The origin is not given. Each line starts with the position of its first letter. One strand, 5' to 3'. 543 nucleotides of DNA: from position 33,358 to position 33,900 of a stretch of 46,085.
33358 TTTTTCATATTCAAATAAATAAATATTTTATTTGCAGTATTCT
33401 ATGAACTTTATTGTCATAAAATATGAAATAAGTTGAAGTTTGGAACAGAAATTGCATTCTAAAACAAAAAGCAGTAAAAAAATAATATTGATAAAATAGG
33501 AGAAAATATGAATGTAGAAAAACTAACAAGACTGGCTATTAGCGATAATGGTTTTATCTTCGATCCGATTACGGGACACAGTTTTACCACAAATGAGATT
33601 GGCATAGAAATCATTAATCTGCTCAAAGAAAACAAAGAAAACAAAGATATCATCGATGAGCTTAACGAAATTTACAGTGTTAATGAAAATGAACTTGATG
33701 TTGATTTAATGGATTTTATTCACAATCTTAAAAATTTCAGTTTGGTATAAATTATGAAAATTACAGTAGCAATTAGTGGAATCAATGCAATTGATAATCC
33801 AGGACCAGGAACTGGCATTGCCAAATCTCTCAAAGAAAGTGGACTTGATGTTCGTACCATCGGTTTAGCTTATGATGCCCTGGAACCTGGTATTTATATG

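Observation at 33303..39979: Six-gene operon combining a PqqD-like protein, an ATP-grasp ligase, a PLP decarboxylase, a UT-channel::M23-peptidase fusion, an OMP-like protein and a TPR protein: candidate undescribed biosynthesis/export system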

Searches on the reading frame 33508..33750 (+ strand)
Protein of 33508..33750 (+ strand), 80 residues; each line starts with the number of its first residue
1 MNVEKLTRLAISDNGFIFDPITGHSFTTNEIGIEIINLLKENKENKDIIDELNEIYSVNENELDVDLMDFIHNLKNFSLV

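Call 3: search_protein_families(library=pfam, proteins=[window:33508-33750:+], max_evalue=0.01)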
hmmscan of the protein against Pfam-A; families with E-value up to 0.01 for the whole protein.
window:33508-33750:+ (80 aa): 2 families
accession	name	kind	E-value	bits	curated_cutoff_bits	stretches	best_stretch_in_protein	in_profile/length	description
PF05402.18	PqqD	-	2.7e-09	37.6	23.4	1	17-77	4-64/67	Coenzyme PQQ synthesis protein D (PqqD)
PF09759.15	Atx10homo_assoc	-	0.005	17.2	28.9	1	35-64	53-82/99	Spinocerebellar ataxia type 10 protein domain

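Call 4: search_protein_families(library=ncbifam, proteins=[window:33508-33750:+], max_evalue=0.01)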
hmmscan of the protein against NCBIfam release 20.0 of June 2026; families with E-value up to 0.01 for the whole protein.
window:33508-33750:+ (80 aa): 7 families
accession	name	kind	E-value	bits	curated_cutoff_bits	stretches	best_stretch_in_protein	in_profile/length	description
NF050069.2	PqqD_rel_WgkC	exception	9.9e-08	31.9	110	1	12-74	18-80/103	PqqD family peptide maturation chaperone WgkC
NF033536.1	lasso_PqqD_Bac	exception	4e-06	26.9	80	1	24-80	30-86/88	lasso peptide biosynthesis PqqD family chaperone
NF033530.1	lasso_PqqD_Strm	exception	4e-06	26.9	70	1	16-80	14-78/78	lasso peptide biosynthesis PqqD family chaperone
TIGR04248.1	SCM_PqqD_rel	equivalog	0.00013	22.1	100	1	11-74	12-75/84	SynChlorMet cassette protein ScmD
TIGR04353.1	PqqD_rel_X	equivalog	0.00041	21.3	35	1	13-77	3-70/74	HPr-rel-A system PqqD family peptide chaperone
TIGR03859.1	PQQ_PqqD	equivalog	0.0011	18.9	46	1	27-76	28-76/81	pyrroloquinoline quinone biosynthesis peptide chaperone PqqD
TIGR04302.1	geo_PqqD_fam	equivalog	0.0085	16.5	100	1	23-76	44-96/102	GeoRSP system PqqD family peptide chaperone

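Call 77: find_homologous_proteins(query=A4, max_evalue=0.001)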
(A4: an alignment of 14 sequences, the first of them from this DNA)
Query A4 (14 sequences) (80 aa, profile of the alignment): 762 proteins with E <= 0.001 among 1210 candidates; the best 120 are listed.
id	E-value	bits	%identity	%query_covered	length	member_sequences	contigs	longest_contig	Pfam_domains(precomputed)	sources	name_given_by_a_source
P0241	4.6e-33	131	45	98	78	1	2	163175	PF05402.19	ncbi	ncbi:HPr-rel-A system PqqD family peptide chaperone [Persephonella sp.]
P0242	5.1e-33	131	45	95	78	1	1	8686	PF05402.19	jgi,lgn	-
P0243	6.4e-33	130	43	95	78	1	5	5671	PF05402.19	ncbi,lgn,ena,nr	ncbi:MAG TPA: HPr-rel-A system PqqD family peptide chaperone [Persephonella sp.]|nr:HPr-rel-A system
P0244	7.1e-33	130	45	95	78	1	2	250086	PF05402.19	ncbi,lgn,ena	ncbi:HPr-rel-A system PqqD family peptide chaperone [Persephonella sp.]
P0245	7.5e-33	130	43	95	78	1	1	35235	PF05402.19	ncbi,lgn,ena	-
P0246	7.7e-33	130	45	95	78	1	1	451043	PF05402.19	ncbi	ncbi:HPr-rel-A system PqqD family peptide chaperone [Persephonella sp.]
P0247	8.9e-33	130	42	95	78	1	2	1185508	PF05402.19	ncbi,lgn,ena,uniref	ncbi:HPr-rel-A system PqqD family peptide chaperone [Persephonella sp. IF05-L8]|uniref:HPr-rel-A sys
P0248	1.1e-32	130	43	95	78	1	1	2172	PF05402.19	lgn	-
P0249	1.5e-32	129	41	95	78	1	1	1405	PF05402.19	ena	-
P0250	1.8e-32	129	43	95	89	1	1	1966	PF05402.19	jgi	jgi:PqqD family protein of HPr-rel-A system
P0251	1.8e-32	129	43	95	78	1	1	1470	PF05402.19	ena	-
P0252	1.9e-32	129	46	95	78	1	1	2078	PF05402.19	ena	-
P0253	7.4e-32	127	42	95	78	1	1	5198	PF05402.19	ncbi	ncbi:HPr-rel-A system PqqD family peptide chaperone [Persephonella sp.]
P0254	1.6e-30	123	43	94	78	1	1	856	PF05402.19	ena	-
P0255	2.0e-30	122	49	98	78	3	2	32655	PF05402.19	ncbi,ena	-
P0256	2.4e-30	122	45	95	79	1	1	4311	PF05402.19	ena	-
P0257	2.9e-30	122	41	94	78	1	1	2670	PF05402.19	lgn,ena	-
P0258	3.2e-30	122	41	94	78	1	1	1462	PF05402.19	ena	-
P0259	3.7e-30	122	43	94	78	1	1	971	PF05402.19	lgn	-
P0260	3.9e-30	122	41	94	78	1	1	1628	PF05402.19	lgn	-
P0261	5.4e-30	121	40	94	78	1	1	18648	PF05402.19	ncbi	-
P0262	5.4e-30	121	41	94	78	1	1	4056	PF05402.19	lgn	-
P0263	6.3e-30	121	43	96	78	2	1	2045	PF05402.19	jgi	-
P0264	6.7e-30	121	50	98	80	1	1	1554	PF05402.19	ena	-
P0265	7.0e-30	121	45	95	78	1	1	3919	PF05402.19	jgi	jgi:PqqD family protein of HPr-rel-A system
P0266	7.1e-30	121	53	98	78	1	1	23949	PF05402.19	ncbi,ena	-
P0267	7.9e-30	121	43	94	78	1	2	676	PF05402.19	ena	-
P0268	8.9e-30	120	43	94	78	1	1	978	PF05402.19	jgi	jgi:hypothetical protein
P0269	9.2e-30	120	41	94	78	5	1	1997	PF05402.19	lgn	-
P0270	1.8e-29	119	41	95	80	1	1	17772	PF05402.19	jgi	-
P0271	2.0e-29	119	46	98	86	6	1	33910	PF05402.19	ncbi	-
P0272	2.0e-29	119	41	94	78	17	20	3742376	PF05402.19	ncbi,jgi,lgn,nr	ncbi:MAG: PqqD family protein [Melioribacteraceae bacterium]|jgi:hypothetical protein|nr:PqqD family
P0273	2.3e-29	119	41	94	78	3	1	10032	PF05402.19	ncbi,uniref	ncbi:hypothetical protein ASZ90_003769 [hydrocarbon metagenome]|uniref:Uncharacterized protein n=1 T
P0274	2.4e-29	119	51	95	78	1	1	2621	PF05402.19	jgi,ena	-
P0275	2.4e-29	119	39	95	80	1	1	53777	PF05402.19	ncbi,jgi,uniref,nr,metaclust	ncbi:hypothetical protein PN36_10570 [Candidatus Thiomargarita nelsonii]|uniref:Uncharacterized prot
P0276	2.5e-29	119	52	94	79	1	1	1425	PF05402.19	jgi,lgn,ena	-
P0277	2.5e-29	119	47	94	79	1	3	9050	PF05402.19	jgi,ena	-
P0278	2.7e-29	119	51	95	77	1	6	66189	PF05402.19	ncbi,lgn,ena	-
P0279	2.7e-29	119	41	94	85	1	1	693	PF05402.19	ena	-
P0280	2.9e-29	119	37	94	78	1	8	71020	PF05402.19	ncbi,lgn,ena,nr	ncbi:MAG: HPr-rel-A system PqqD family peptide chaperone [Planctomycetota bacterium]|nr:HPr-rel-A sy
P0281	2.9e-29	119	45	94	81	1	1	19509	PF05402.19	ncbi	-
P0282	3.5e-29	119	41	95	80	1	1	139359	PF05402.19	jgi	-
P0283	3.8e-29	118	39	95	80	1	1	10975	PF05402.19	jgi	-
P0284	3.8e-29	118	37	94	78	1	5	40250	PF05402.19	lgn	-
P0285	4.0e-29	118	39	95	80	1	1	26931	PF05402.19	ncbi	ncbi:MAG: HPr-rel-A system PqqD family peptide chaperone [Pseudomonadota bacterium]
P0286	5.5e-29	118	39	94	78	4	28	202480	PF05402.19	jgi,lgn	jgi:hypothetical protein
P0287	5.9e-29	118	40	98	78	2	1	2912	PF05402.19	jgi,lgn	jgi:PqqD family protein of HPr-rel-A system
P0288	6.2e-29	118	49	95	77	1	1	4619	PF05402.19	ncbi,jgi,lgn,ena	-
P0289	6.6e-29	118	50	95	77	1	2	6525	PF05402.19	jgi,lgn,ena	-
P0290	7.2e-29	117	37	98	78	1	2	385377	PF05402.19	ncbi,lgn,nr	ncbi:MAG: PqqD family protein [Melioribacteraceae bacterium]|nr:PqqD family protein [Melioribacterac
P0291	7.9e-29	117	40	94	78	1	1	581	PF05402.19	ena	-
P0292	8.2e-29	117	40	96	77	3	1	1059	PF05402.19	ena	-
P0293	8.9e-29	117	53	95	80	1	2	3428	PF05402.19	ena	-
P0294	9.6e-29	117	45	95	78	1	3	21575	PF05402.19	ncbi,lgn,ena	-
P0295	9.9e-29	117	43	95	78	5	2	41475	PF05402.19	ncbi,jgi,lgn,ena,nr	ncbi:MAG: PqqD family protein [Persephonella sp.]|nr:MAG: PqqD family protein [Persephonella sp.] RU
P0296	1.3e-28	117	44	98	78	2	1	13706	PF05402.19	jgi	jgi:hypothetical protein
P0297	1.6e-28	116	41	88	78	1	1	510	PF05402.19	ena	-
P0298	1.6e-28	116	43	94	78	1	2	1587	PF05402.19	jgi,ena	jgi:PqqD family protein of HPr-rel-A system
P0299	1.6e-28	116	38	95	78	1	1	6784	PF05402.19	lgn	-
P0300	1.7e-28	116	45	95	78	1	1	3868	PF05402.19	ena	-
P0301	1.7e-28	116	49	94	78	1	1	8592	PF05402.19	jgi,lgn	-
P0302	1.7e-28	116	45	95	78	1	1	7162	PF05402.19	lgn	-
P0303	2.2e-28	116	42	96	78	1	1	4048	PF05402.19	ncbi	-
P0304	2.2e-28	116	41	95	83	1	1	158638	PF05402.19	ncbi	ncbi:PqqD family protein [Thermovibrio sp.]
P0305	2.3e-28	116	36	98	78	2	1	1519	PF05402.19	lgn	-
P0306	2.4e-28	116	46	95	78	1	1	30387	PF05402.19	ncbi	-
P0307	2.8e-28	116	44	88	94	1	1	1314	PF05402.19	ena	-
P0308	3.9e-28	115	39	95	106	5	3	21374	PF05402.19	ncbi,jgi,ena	-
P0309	4.5e-28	115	44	98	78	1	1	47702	PF05402.19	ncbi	-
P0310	5.3e-28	115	46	95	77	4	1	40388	PF05402.19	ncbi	-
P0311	5.4e-28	115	56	83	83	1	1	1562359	PF05402.19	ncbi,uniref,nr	ncbi:HPr-rel-A system PqqD family peptide chaperone [Desulfurobacterium thermolithotrophum]|uniref:H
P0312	5.6e-28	115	41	94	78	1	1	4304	PF05402.19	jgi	jgi:PqqD family protein of HPr-rel-A system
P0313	5.7e-28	115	38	95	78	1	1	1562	PF05402.19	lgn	-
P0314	6.3e-28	114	44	98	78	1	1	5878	PF05402.19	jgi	-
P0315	8.6e-28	114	35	98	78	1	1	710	PF05402.19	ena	-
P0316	9.5e-28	114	35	98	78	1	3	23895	PF05402.19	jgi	jgi:PqqD family protein of HPr-rel-A system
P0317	1.1e-27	114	43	95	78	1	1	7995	PF05402.19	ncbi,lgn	-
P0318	1.2e-27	114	100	100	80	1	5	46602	PF05402.19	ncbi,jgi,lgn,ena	-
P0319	1.3e-27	114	41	89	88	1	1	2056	PF05402.19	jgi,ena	-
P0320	1.3e-27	113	40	94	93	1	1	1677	PF05402.19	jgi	-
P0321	1.4e-27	113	45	95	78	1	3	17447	PF05402.19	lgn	-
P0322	1.4e-27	113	38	98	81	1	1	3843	PF05402.19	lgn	-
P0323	1.4e-27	113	41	98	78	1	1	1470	PF05402.19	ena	-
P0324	1.5e-27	113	39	95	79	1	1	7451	PF05402.19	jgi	jgi:fructose-1,6-bisphosphatase/inositol monophosphatase family enzyme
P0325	1.6e-27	113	35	98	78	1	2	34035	PF05402.19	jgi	jgi:PqqD family protein of HPr-rel-A system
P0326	1.7e-27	113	33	98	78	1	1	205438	PF05402.19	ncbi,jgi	-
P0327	1.8e-27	113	46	95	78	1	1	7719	PF05402.19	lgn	-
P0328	1.8e-27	113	41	95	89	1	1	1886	PF05402.19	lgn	-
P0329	1.9e-27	113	35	98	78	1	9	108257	PF05402.19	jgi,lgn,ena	jgi:PqqD family protein of HPr-rel-A system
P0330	2.1e-27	113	95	100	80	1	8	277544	PF05402.19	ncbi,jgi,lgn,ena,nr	ncbi:MAG: PqqD family protein [Candidatus Cloacimonetes bacterium]|jgi:hypothetical protein|nr:PqqD 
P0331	2.2e-27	113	33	98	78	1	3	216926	PF05402.19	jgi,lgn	jgi:PqqD family protein of HPr-rel-A system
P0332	2.2e-27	113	44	99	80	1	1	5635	PF05402.19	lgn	-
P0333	2.3e-27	113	39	95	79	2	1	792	PF05402.19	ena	-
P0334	2.3e-27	113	41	95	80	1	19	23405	PF05402.19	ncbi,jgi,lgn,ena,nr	ncbi:MAG: PqqD family protein [Candidatus Parabeggiatoa sp. nov. 2]|nr:MAG: PqqD family protein [Gam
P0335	2.6e-27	112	41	95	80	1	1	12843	PF05402.19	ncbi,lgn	-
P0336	2.8e-27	112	41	95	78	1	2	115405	PF05402.19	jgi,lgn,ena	-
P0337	2.9e-27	112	36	98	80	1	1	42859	PF05402.19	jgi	jgi:PqqD family protein of HPr-rel-A system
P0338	2.9e-27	112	40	98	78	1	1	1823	PF05402.19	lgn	-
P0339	2.9e-27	112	39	94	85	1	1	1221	PF05402.19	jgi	-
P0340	3.4e-27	112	46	95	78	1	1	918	PF05402.19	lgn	-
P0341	3.9e-27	112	48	91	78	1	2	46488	PF05402.19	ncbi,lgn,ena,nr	ncbi:MAG: PqqD family protein [Candidatus Eremiobacteraeota bacterium]|nr:PqqD family protein [Candi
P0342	3.9e-27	112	41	95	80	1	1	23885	PF05402.19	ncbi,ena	-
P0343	3.9e-27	112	36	98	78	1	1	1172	PF05402.19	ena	-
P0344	4.1e-27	112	35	98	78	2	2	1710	PF05402.19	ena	-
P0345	4.6e-27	112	34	95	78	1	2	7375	PF05402.19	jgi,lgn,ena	-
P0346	4.7e-27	112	39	95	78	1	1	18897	PF05402.19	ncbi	ncbi:MAG: HPr-rel-A system PqqD family peptide chaperone [Calditrichia bacterium]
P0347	5.0e-27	112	39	95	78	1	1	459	PF05402.19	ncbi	-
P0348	5.2e-27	112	35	98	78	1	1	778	PF05402.19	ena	-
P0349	5.3e-27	112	34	89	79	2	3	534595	PF05402.19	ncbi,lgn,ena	-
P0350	6.3e-27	111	36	98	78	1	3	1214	PF05402.19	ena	-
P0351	7.8e-27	111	51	98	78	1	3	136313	PF05402.19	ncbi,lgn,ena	-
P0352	7.8e-27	111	37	95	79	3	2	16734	PF05402.19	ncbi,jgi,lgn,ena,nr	ncbi:MAG: PqqD family protein [Candidatus Parabeggiatoa sp. nov. 1]|nr:MAG: PqqD family protein [Gam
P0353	8.6e-27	111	35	98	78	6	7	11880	PF05402.19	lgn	-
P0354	9.1e-27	111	94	100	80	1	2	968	PF05402.19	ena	-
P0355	9.3e-27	111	36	98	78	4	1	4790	PF05402.19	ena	-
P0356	9.6e-27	111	36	98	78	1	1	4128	PF05402.19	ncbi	-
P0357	1.1e-26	111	39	95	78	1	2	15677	PF05402.19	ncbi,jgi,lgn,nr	ncbi:MAG: PqqD family protein [Gemmatimonadetes bacterium]|nr:MAG: PqqD family protein [Gemmatimonad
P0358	1.2e-26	110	37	91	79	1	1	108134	PF05402.19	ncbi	-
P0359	1.2e-26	110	39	95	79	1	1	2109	PF05402.19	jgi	jgi:hypothetical protein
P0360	1.3e-26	110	39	95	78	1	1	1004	PF05402.19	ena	-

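Call 85: search_protein_families(library=padloc, proteins=[window:33508-33750:+], max_evalue=0.001)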
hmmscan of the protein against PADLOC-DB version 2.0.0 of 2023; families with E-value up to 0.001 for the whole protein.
window:33508-33750:+ (80 aa): 0 families
